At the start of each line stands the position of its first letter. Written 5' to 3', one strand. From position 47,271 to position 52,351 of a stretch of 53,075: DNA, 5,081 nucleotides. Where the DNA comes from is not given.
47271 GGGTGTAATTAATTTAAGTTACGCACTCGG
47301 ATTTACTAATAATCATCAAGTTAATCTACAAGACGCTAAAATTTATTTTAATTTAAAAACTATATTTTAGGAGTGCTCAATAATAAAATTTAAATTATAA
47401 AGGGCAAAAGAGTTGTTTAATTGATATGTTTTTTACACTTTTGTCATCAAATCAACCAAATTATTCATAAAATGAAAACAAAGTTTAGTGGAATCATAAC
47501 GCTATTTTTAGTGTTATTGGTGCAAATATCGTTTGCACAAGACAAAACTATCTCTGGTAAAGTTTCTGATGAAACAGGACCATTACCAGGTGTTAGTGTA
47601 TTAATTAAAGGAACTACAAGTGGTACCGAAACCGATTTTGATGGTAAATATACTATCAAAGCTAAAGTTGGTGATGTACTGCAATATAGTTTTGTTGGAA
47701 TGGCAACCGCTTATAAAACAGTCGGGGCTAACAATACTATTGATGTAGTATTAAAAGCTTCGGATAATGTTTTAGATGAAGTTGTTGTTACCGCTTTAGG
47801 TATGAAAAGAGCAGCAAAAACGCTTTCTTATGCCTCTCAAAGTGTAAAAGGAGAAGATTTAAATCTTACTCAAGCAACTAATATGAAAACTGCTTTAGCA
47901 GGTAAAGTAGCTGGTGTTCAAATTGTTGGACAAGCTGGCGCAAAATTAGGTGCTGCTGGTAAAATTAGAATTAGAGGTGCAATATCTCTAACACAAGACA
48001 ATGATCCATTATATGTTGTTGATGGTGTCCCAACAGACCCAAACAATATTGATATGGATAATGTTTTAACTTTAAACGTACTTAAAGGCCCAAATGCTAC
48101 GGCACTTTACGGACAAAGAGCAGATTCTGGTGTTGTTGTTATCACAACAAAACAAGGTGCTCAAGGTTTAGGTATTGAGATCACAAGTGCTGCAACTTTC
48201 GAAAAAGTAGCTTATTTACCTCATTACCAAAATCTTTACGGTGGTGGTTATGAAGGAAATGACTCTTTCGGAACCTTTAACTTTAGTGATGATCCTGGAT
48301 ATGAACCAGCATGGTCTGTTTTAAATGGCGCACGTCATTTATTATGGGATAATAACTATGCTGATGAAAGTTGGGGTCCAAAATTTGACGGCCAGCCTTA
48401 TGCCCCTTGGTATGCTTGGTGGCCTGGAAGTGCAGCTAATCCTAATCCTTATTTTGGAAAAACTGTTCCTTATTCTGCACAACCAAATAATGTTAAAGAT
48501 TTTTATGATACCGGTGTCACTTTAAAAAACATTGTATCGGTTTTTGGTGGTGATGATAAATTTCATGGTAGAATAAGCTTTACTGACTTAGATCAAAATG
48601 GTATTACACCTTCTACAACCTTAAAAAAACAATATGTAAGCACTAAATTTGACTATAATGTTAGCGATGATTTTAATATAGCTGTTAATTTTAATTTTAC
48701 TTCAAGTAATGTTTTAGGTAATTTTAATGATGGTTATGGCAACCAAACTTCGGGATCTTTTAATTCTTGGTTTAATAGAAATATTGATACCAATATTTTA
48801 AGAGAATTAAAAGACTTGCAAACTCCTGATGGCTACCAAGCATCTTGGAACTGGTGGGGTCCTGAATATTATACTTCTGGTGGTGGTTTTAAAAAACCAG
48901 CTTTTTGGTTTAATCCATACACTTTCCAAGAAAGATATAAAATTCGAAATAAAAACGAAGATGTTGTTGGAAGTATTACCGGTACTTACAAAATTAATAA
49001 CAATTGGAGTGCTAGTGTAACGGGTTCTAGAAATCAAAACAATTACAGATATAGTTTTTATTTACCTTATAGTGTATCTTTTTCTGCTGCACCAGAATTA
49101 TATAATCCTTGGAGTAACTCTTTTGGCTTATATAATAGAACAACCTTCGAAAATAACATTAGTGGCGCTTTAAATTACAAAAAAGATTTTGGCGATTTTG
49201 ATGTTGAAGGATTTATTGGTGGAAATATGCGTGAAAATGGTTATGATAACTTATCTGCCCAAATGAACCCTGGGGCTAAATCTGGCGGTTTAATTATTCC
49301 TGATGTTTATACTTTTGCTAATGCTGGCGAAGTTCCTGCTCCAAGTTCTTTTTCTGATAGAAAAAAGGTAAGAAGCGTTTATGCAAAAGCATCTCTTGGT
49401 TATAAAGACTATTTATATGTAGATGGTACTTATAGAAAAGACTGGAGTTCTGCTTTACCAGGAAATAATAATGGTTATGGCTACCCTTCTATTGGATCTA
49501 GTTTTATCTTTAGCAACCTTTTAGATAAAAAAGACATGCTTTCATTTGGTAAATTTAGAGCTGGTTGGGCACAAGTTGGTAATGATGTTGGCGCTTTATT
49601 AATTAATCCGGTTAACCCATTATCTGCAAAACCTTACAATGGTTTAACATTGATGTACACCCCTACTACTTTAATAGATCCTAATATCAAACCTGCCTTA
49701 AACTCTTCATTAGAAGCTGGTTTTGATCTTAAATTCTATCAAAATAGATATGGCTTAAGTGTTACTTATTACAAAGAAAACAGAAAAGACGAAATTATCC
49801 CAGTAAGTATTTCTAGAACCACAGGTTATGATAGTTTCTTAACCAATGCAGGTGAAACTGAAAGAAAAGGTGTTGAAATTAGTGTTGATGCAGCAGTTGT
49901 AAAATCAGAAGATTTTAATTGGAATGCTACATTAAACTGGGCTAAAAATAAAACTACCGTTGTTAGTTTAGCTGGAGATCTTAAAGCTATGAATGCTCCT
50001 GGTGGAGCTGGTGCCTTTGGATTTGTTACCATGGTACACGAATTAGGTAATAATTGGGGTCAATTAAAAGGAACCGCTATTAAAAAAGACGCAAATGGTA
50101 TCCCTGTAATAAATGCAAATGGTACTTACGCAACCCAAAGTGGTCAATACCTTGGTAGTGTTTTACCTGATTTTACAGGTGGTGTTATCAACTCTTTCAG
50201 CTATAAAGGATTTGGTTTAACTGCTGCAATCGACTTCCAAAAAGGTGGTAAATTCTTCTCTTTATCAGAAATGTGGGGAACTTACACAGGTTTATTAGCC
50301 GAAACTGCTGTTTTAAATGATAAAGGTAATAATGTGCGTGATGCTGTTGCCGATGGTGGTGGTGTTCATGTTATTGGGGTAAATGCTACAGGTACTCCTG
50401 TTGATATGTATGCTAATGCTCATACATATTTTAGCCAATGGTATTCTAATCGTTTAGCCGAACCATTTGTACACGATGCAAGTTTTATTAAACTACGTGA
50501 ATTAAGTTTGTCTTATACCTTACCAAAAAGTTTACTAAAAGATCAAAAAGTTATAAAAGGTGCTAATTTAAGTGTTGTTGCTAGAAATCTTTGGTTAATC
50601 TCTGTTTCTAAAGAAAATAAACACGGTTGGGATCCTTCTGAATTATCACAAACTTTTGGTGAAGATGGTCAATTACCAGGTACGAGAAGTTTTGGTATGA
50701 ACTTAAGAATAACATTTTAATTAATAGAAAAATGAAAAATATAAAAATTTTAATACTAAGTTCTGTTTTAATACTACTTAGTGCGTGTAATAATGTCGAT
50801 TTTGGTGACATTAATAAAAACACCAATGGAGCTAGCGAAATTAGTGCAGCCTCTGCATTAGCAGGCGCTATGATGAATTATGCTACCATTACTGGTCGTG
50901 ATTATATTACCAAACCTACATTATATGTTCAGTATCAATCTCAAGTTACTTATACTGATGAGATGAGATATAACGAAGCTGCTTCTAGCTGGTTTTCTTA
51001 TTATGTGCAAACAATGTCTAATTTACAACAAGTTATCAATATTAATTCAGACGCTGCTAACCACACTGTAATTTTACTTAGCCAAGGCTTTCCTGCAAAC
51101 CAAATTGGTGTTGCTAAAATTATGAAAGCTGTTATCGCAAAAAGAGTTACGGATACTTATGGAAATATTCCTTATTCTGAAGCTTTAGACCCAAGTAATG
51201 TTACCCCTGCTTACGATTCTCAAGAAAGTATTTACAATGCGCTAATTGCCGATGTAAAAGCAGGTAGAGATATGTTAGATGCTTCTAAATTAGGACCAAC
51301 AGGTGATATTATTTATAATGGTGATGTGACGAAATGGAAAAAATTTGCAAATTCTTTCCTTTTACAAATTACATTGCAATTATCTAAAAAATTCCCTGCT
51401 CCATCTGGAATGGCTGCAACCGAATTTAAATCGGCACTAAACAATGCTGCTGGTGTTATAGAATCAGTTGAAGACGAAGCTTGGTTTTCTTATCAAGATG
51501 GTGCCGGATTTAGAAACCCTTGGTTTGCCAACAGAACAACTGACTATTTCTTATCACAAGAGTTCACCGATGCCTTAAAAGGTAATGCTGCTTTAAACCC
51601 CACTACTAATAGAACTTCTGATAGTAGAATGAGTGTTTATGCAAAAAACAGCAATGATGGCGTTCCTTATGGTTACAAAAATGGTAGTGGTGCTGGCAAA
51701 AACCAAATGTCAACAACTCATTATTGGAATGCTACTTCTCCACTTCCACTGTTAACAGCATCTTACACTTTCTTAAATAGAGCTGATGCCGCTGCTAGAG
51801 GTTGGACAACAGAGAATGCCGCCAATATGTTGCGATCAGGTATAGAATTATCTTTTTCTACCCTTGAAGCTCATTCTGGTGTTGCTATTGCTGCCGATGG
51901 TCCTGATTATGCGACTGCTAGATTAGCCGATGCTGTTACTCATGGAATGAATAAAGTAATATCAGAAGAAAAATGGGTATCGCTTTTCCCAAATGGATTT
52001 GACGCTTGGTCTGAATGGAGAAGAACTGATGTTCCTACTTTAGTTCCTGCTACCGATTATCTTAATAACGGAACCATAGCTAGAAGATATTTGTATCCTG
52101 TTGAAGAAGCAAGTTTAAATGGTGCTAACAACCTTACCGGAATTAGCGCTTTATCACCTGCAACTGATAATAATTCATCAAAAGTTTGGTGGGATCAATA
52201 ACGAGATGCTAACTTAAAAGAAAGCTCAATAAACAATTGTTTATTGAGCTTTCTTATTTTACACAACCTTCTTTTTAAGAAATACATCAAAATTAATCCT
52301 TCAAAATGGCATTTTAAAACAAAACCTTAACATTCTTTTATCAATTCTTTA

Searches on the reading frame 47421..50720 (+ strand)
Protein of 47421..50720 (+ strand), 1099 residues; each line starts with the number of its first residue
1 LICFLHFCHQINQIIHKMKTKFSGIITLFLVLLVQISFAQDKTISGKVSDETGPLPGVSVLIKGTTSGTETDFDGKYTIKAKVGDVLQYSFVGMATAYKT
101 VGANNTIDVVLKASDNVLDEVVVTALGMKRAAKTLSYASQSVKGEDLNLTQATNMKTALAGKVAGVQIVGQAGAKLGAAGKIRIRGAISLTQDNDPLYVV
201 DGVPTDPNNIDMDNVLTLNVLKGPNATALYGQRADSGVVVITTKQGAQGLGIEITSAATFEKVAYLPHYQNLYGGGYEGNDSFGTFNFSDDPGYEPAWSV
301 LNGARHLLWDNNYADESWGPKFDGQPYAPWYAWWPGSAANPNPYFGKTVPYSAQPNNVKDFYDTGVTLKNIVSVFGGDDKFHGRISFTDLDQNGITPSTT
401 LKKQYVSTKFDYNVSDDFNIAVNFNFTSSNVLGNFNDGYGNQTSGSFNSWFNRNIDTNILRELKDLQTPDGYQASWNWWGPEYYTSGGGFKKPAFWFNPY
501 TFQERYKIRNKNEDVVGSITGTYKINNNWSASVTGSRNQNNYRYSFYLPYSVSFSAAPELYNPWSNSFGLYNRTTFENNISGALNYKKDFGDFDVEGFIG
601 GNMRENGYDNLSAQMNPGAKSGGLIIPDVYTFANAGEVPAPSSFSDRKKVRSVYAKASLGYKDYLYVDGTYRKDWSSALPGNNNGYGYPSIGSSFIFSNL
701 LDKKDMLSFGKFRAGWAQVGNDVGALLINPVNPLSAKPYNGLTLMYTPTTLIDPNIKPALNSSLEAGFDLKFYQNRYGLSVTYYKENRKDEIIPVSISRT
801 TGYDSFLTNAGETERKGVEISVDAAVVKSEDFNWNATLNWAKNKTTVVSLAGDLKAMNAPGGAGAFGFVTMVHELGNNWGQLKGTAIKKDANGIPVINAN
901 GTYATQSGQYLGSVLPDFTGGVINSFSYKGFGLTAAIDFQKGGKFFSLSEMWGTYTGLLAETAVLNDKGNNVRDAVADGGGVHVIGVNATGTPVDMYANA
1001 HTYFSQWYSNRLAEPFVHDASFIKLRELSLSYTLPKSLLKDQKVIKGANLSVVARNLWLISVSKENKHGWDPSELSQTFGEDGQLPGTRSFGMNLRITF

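Call 64: search_protein_families(library=pfam, proteins=[window:47421-50720:+], max_evalue=0.00001)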
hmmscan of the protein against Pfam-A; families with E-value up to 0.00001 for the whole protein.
window:47421-50720:+ (1099 aa): 3 families
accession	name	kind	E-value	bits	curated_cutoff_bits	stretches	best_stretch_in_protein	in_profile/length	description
PF13715.12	CarbopepD_reg_2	-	1.1e-16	61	32.2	1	44-123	1-88/88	CarboxypepD_reg-like domain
PF07715.20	Plug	-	1.9e-14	54.5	23.9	1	134-238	4-107/107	TonB-dependent Receptor Plug Domain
PF13620.12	CarboxypepD_reg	-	5.7e-08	33.4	32.3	1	43-111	1-81/82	Carboxypeptidase regulatory-like domain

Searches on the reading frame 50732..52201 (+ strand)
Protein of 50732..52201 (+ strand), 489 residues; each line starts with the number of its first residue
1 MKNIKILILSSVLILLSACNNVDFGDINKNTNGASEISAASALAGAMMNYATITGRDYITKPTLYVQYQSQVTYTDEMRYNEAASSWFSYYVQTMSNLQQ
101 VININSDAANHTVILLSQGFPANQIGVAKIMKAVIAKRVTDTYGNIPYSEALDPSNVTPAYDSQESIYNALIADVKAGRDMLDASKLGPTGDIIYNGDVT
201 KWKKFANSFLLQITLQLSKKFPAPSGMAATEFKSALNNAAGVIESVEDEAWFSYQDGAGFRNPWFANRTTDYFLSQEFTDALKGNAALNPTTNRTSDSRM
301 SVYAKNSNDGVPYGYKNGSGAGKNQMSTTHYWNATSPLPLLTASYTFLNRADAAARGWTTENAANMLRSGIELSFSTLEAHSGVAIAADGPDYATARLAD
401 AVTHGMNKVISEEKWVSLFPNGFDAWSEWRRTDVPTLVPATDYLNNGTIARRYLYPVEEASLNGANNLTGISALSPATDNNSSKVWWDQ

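Call 64: search_protein_families(library=pfam, proteins=[window:50732-52201:+], max_evalue=0.00001)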
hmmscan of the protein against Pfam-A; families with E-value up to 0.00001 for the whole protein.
window:50732-52201:+ (489 aa): 2 families
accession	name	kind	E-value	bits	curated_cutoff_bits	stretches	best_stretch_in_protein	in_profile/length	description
PF12771.13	SusD-like_2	-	7e-84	282.5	27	1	34-456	4-415/415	Starch-binding associating with outer membrane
PF12741.13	SusD-like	-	2.4e-55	188.9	27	1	57-488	55-495/495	Susd and RagB outer membrane lipoprotein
